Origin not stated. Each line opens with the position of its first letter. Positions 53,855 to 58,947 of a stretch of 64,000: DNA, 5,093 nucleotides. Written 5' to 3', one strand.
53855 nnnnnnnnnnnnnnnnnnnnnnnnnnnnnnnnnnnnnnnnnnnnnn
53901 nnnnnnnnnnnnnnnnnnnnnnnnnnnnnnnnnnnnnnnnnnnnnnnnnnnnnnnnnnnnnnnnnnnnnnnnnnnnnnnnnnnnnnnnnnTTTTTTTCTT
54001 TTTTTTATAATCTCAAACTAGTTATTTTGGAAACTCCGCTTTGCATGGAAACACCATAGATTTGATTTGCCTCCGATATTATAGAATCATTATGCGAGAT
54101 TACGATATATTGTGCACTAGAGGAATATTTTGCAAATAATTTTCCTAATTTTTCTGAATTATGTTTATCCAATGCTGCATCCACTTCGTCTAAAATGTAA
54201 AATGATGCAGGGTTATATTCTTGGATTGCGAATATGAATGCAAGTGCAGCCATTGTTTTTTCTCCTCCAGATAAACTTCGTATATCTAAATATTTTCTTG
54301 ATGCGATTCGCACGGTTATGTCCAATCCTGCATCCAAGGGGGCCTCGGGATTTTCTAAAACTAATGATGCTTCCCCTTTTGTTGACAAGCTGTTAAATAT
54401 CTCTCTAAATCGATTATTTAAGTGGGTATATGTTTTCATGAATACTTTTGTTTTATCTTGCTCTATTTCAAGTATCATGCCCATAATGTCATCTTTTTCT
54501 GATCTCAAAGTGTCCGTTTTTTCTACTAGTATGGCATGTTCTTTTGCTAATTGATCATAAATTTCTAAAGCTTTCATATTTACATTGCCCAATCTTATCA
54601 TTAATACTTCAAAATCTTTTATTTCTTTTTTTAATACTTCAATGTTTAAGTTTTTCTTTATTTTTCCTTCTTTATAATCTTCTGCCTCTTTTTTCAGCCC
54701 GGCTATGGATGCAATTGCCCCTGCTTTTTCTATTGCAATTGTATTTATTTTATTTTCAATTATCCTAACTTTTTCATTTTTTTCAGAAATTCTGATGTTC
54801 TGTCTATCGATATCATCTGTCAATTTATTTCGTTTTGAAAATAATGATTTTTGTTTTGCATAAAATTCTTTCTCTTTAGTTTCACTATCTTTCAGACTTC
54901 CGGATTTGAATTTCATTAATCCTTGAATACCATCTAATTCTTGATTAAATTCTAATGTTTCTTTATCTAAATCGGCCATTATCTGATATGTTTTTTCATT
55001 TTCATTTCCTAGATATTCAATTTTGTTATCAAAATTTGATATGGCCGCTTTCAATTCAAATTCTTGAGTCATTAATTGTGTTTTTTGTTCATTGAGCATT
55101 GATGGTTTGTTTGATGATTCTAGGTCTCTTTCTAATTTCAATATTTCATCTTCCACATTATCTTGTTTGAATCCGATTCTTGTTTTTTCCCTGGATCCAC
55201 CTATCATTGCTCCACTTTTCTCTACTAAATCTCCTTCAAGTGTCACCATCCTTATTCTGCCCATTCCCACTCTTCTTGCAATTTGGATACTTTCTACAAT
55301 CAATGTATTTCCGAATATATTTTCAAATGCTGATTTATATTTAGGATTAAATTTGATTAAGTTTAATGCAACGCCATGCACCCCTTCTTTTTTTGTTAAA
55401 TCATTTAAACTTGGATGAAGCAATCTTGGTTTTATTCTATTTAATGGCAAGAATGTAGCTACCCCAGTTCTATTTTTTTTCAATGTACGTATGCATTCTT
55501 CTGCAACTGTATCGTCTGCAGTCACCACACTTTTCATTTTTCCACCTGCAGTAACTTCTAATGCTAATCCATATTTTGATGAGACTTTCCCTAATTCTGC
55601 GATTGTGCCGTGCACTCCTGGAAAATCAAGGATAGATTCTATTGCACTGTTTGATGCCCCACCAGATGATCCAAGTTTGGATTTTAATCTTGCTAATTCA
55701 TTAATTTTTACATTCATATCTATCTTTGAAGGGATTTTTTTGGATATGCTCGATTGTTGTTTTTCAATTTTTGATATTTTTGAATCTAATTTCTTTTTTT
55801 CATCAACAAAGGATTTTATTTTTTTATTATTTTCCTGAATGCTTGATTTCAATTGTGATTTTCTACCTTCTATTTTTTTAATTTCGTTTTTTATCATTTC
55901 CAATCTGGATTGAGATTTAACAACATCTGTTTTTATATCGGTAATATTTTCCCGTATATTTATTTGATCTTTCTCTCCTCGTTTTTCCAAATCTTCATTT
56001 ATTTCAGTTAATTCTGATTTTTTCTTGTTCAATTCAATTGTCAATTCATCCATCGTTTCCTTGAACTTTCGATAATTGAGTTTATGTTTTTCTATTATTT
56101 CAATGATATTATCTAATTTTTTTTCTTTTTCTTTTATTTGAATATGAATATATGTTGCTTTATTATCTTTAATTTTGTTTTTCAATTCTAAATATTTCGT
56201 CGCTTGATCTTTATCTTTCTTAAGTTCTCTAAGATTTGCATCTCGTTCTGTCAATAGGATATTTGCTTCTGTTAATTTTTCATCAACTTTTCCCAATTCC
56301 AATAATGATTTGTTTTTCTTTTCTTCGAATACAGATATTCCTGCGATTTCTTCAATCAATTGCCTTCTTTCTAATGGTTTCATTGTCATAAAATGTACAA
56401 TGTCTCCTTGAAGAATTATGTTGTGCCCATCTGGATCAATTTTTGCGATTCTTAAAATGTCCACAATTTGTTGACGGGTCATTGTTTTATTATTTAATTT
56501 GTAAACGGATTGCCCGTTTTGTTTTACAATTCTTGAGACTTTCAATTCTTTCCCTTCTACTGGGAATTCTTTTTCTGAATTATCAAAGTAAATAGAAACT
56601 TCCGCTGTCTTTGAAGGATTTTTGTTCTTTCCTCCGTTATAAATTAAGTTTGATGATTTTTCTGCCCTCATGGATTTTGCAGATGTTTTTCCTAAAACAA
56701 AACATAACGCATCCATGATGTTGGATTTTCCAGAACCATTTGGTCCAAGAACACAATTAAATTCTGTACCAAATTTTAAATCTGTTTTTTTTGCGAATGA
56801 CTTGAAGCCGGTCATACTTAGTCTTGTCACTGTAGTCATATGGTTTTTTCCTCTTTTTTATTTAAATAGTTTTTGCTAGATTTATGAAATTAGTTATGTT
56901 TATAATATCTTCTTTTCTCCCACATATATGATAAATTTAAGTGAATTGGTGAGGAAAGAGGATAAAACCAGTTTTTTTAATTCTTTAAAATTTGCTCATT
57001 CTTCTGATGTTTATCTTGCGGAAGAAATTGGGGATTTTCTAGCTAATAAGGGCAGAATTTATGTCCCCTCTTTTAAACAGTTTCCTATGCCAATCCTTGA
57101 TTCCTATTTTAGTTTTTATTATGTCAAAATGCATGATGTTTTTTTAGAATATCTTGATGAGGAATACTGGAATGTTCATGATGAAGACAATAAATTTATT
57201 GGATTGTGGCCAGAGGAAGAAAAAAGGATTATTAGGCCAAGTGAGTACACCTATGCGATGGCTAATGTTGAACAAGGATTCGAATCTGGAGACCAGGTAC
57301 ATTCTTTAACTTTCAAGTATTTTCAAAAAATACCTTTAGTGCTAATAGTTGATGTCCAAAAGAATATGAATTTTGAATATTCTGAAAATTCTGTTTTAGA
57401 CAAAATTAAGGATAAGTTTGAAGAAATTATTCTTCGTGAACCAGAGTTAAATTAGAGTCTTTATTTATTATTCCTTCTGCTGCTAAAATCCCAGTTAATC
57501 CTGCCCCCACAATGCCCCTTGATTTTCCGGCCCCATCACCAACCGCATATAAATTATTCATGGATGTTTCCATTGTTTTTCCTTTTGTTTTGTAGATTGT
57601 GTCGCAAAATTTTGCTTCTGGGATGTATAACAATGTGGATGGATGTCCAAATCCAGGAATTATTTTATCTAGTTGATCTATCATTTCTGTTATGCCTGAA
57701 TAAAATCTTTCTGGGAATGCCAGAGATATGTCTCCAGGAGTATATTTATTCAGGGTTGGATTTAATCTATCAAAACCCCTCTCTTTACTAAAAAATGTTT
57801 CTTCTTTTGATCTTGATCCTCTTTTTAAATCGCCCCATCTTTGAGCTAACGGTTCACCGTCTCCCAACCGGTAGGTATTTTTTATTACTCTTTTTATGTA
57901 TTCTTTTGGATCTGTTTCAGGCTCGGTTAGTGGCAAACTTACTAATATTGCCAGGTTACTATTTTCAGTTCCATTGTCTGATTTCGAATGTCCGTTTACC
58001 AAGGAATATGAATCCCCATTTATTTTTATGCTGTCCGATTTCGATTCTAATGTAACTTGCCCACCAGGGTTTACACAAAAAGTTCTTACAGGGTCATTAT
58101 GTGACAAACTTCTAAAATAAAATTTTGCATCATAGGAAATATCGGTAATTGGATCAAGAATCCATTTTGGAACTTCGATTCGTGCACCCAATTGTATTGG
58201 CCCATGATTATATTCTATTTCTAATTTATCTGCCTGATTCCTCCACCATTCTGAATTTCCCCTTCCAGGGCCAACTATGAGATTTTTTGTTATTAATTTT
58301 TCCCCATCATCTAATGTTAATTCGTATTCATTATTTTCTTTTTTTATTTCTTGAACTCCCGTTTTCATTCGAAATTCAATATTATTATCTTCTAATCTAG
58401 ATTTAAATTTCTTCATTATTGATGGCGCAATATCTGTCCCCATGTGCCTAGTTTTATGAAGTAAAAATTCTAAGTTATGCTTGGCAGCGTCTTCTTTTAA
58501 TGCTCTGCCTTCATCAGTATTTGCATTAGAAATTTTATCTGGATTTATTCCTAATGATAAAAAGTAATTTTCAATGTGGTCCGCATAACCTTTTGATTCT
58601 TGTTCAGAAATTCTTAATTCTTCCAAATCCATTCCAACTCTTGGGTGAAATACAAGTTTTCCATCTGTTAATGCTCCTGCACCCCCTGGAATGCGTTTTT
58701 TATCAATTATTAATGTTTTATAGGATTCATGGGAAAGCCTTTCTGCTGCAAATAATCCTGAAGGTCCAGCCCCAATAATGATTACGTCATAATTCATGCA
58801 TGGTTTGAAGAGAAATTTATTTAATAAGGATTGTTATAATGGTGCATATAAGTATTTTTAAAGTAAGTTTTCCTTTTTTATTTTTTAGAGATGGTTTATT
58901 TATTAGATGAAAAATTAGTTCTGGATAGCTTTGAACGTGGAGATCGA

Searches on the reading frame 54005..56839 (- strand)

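Call 25: search_protein_families(library=pfam, proteins=[window:54005-56839:-], max_evalue=0.001)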
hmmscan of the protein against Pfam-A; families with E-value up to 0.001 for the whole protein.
window:54005-56839:- (944 aa): 6 families
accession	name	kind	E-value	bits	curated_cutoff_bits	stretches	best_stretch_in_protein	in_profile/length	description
PF02463.25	SMC_N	-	1.7e-65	221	40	1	4-937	2-219/220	RecF/RecN/SMC N terminal domain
PF06470.18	SMC_hinge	-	3.1e-28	99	22.5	1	406-524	1-115/116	SMC proteins Flexible Hinge Domain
PF13476.12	AAA_23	-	1.6e-13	52.2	27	1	6-285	1-201/201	AAA domain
PF13175.12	AAA_15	-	4.1e-10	40.3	32.1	1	6-371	5-288/374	AAA ATPase domain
PF13304.12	AAA_21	-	5.2e-10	40.3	27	2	27-85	1-65/304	AAA domain, putative AbiEii toxin, Type IV TA system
PF13555.12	AAA_29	-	2e-05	24.7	27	1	5-51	2-48/61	P-loop containing region of AAA domain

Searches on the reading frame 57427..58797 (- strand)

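Call 61: search_protein_families(library=pfam, proteins=[window:57427-58797:-], max_evalue=0.0001)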
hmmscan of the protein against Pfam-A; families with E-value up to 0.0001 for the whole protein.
window:57427-58797:- (456 aa): 10 families
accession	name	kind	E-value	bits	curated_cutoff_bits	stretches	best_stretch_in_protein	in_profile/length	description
PF07992.20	Pyr_redox_2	-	9.4e-16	58.5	26.1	1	117-194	176-251/291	Pyridine nucleotide-disulphide oxidoreductase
PF03486.20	HI0933_like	-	4.6e-13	49.6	50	1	4-38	2-36/244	HI0933-like protein Rossmann domain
PF13450.12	NAD_binding_8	-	7.5e-10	39.4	21.9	1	7-40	1-34/68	NAD(P)-binding Rossmann-like domain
PF21688.3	FAD-depend_C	-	3e-09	37.8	27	1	226-395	34-195/197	FAD-dependent protein, C-terminal domain-like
PF13738.12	Pyr_redox_3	-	3.8e-08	33.4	30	0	118-173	205-260/305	Pyridine nucleotide-disulphide oxidoreductase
PF01946.23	Thi4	-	3.7e-07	30.1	26.2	1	2-48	17-63/235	Thi4 family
PF00070.33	Pyr_redox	-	7.8e-07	30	22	0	124-162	39-79/82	Pyridine nucleotide-disulphide oxidoreductase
PF01266.30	DAO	-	2e-06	28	27.9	1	4-50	1-48/353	FAD dependent oxidoreductase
PF13454.12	NAD_binding_9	-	2.9e-05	24.5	21.8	0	6-33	1-32/155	FAD-NAD(P)-binding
PF12831.13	FAD_oxidored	-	8.6e-05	22.4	27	0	4-41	1-38/416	FAD dependent oxidoreductase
